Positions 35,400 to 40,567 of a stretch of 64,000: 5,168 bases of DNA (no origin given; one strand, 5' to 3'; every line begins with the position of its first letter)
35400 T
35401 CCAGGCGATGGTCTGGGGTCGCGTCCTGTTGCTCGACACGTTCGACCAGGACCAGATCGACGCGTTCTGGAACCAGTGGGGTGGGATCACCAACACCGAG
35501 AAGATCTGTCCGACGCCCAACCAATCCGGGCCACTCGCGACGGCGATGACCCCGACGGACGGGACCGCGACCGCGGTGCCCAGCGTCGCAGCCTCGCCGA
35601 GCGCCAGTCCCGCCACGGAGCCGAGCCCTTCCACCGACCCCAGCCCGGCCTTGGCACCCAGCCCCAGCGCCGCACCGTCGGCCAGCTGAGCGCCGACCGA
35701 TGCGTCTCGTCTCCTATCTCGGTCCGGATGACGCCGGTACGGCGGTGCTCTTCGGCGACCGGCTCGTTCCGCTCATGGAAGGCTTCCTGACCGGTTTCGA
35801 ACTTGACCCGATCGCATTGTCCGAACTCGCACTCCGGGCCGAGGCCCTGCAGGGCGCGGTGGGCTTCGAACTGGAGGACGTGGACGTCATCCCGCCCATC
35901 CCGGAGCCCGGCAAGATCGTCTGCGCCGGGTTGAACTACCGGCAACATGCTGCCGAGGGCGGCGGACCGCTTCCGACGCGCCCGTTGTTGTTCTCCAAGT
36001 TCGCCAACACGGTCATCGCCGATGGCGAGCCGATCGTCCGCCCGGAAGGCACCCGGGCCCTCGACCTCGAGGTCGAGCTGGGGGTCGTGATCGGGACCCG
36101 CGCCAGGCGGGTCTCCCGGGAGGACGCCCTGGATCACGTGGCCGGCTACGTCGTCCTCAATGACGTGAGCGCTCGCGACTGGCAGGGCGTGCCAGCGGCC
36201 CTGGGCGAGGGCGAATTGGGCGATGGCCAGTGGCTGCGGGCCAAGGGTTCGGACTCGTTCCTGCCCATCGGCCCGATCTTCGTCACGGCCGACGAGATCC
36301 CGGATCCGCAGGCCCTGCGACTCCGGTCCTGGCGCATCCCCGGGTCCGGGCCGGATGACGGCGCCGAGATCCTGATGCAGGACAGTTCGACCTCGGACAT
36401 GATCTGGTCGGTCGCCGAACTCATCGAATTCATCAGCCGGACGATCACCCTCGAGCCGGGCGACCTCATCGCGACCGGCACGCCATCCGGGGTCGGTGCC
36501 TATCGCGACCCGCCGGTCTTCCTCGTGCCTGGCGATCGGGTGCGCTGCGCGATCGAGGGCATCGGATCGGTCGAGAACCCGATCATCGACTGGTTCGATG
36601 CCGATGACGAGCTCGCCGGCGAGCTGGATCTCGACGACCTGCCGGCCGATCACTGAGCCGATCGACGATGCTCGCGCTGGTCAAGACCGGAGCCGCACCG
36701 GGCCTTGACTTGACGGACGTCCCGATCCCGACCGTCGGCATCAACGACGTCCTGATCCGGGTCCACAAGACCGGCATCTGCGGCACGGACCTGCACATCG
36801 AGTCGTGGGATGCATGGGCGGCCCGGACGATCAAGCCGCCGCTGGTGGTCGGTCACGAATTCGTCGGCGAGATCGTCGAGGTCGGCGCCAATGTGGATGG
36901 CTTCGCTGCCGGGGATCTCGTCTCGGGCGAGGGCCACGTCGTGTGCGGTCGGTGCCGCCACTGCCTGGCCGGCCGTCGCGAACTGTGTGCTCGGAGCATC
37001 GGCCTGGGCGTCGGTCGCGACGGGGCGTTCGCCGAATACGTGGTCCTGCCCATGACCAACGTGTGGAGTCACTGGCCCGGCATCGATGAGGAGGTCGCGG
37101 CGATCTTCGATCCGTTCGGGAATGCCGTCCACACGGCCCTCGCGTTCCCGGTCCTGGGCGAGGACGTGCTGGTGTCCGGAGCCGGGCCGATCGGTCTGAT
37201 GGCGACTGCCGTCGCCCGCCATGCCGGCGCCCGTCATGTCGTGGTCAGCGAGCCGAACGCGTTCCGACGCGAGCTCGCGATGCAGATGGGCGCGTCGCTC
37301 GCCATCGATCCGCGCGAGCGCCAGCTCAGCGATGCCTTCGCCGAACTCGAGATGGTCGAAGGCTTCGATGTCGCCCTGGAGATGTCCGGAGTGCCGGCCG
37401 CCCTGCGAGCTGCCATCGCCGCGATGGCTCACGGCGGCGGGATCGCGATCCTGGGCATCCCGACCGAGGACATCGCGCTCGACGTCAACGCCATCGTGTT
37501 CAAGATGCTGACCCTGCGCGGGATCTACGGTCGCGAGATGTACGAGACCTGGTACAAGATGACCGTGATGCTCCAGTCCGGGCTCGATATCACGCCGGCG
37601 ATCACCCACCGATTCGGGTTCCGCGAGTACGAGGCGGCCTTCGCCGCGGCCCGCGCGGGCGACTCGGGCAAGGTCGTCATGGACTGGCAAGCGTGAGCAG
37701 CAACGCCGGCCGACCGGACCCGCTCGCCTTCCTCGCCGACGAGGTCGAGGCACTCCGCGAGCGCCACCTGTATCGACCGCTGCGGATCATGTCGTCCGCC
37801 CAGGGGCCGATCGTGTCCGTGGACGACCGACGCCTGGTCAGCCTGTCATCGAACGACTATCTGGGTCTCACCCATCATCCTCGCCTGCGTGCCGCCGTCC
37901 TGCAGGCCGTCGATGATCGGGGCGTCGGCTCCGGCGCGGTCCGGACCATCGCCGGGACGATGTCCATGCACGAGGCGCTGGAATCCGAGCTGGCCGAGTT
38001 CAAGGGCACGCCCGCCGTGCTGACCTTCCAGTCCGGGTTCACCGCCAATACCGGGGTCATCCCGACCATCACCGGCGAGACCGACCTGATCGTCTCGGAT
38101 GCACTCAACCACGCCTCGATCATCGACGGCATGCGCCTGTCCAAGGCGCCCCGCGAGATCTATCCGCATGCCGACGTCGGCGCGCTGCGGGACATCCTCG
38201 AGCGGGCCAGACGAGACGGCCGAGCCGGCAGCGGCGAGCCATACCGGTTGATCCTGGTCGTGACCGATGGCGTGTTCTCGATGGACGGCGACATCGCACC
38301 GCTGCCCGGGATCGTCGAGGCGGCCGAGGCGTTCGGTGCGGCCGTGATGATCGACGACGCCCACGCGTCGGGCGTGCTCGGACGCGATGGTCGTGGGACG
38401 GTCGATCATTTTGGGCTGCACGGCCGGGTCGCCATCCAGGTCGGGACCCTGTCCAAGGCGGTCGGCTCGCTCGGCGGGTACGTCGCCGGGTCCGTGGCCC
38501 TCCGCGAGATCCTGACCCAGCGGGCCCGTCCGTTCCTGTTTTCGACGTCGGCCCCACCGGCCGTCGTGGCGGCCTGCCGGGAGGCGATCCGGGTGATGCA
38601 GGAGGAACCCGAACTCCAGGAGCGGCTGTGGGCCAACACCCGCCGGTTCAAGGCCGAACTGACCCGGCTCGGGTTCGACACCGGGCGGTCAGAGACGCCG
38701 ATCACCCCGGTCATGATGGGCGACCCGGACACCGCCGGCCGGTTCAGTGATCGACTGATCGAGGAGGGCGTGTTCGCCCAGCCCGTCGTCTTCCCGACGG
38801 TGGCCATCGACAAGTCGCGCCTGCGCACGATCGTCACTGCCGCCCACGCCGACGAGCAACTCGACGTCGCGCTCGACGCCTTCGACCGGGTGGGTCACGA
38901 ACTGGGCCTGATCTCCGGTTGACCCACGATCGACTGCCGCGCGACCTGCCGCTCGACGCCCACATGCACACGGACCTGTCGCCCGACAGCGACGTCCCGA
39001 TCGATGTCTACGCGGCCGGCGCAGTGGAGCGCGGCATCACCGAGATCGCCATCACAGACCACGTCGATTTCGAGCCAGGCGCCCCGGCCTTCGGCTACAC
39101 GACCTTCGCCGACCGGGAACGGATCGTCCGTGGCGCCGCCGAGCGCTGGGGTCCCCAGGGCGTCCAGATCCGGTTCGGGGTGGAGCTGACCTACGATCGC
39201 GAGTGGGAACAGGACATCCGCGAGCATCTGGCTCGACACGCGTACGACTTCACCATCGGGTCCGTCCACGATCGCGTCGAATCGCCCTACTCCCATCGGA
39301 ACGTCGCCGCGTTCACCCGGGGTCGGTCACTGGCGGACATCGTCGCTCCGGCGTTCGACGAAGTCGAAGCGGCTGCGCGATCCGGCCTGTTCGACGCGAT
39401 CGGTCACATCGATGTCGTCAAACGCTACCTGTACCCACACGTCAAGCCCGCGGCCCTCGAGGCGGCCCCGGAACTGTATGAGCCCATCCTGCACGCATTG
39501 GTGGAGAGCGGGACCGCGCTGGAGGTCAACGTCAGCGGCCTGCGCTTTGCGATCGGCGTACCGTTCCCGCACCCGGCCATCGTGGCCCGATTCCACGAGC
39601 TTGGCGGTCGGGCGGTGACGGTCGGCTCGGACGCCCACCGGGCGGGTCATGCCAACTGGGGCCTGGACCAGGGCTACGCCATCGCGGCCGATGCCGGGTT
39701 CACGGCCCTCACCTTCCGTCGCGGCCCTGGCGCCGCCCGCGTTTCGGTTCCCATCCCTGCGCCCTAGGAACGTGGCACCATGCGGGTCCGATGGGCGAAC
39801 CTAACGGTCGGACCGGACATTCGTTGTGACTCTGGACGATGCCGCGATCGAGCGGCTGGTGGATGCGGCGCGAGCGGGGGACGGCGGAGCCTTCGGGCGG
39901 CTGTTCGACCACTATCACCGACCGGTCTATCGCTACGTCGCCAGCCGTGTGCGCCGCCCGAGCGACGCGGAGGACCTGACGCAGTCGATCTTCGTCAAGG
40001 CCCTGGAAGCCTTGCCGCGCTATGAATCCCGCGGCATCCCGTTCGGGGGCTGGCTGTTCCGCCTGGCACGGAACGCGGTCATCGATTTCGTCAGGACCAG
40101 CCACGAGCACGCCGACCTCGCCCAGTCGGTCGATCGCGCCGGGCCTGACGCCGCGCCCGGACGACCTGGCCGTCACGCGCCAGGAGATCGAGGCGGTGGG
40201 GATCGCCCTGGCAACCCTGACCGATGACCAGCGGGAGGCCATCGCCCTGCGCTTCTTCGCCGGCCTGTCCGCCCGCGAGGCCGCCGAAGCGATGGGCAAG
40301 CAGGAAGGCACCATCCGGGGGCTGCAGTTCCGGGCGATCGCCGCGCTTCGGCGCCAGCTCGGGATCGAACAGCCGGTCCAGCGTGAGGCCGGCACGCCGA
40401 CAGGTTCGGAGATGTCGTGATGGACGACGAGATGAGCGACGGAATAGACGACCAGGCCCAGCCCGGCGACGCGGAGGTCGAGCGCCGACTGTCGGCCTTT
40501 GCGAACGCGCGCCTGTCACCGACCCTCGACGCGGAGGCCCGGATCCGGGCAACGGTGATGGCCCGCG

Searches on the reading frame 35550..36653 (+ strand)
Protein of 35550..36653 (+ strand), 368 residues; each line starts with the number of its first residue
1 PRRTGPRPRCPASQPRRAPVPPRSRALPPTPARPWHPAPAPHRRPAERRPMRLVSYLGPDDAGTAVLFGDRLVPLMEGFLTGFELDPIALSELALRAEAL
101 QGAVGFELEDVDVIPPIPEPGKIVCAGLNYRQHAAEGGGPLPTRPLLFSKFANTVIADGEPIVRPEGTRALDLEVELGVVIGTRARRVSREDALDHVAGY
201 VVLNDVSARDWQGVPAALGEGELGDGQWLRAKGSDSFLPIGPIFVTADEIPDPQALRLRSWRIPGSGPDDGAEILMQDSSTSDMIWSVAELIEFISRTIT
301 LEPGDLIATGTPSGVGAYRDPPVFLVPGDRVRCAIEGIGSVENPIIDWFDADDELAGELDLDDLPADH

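Call 9: search_protein_families(library=pfam, max_evalue=0.001, proteins=[window:35550-36653:+])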
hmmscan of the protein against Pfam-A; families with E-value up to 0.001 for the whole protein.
window:35550-36653:+ (368 aa): 1 family
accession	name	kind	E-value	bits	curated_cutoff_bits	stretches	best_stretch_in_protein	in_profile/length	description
PF01557.24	FAA_hydrolase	-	1e-70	238.1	23.9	1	122-345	1-213/214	Fumarylacetoacetate (FAA) hydrolase C-terminal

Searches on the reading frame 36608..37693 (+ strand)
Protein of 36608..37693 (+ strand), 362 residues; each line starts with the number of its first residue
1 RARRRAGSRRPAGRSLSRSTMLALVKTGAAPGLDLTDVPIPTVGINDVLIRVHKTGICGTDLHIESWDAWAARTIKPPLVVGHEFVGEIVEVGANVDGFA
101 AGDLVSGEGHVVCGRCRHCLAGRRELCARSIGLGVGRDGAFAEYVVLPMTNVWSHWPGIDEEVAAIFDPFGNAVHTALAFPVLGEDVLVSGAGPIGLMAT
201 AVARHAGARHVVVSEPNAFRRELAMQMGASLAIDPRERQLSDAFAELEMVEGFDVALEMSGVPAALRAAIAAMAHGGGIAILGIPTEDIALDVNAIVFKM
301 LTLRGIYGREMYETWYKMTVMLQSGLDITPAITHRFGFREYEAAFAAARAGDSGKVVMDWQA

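Call 9: search_protein_families(library=pfam, max_evalue=0.001, proteins=[window:36608-37693:+])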
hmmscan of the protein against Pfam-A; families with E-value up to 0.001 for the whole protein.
window:36608-37693:+ (362 aa): 4 families
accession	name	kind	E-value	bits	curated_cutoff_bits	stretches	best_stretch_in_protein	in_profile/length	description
PF08240.17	ADH_N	-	7.6e-28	97.2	23.5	1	46-153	3-100/104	Alcohol dehydrogenase GroES-like domain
PF00107.32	ADH_zinc_N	-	1.4e-26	93.4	31.8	1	194-321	1-126/129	Zinc-binding dehydrogenase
PF16912.11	Glu_dehyd_C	-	3e-09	37.1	34.9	1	177-299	24-147/211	Glucose dehydrogenase C-terminus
PF13602.12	ADH_zinc_N_2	-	9.9e-05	23.7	27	1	228-357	2-133/134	Zinc-binding dehydrogenase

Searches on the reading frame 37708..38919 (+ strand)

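Call 64: search_protein_families(library=pfam, max_evalue=0.001, proteins=[window:37708-38919:+])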
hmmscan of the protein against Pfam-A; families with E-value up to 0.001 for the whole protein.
window:37708-38919:+ (404 aa): 1 family
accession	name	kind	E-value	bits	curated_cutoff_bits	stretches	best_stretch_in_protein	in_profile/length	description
PF00155.27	Aminotran_1_2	-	5.6e-58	197.3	19.7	1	43-392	3-361/361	Aminotransferase class I and II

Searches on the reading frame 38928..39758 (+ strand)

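Call 64: search_protein_families(library=pfam, max_evalue=0.001, proteins=[window:38928-39758:+])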
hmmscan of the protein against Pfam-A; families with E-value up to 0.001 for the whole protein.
window:38928-39758:+ (277 aa): 1 family
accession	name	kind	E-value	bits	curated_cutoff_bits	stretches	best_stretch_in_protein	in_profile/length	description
PF02811.25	PHP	-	2.9e-20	73.7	26.4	1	10-201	1-162/164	PHP domain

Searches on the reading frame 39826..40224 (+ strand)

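Call 6: search_protein_families(library=pfam, max_evalue=0.01, proteins=[window:39826-40224:+])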
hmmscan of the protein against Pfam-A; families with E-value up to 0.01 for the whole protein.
window:39826-40224:+ (133 aa): 1 family
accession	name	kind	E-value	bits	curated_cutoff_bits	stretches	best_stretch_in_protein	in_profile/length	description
PF04542.20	Sigma70_r2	-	3.7e-20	71.9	24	1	26-91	1-67/71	Sigma-70 region 2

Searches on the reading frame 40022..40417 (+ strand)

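Call 64: search_protein_families(library=pfam, max_evalue=0.001, proteins=[window:40022-40417:+])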
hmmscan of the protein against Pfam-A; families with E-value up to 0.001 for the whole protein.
window:40022-40417:+ (132 aa): 4 families
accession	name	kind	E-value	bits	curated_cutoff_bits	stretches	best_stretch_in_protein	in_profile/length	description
PF04545.22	Sigma70_r4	-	4.8e-12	45.7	24.1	1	62-110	1-49/50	Sigma-70, region 4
PF08281.18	Sigma70_r4_2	-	1.8e-09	37.5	25.7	1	62-109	7-54/54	Sigma-70, region 4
PF07638.17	Sigma70_ECF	-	0.00016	22.1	21.1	1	62-99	132-169/185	ECF sigma factor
PF13936.12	HTH_38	-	0.00017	21.7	27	1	66-98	5-37/44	Helix-turn-helix domain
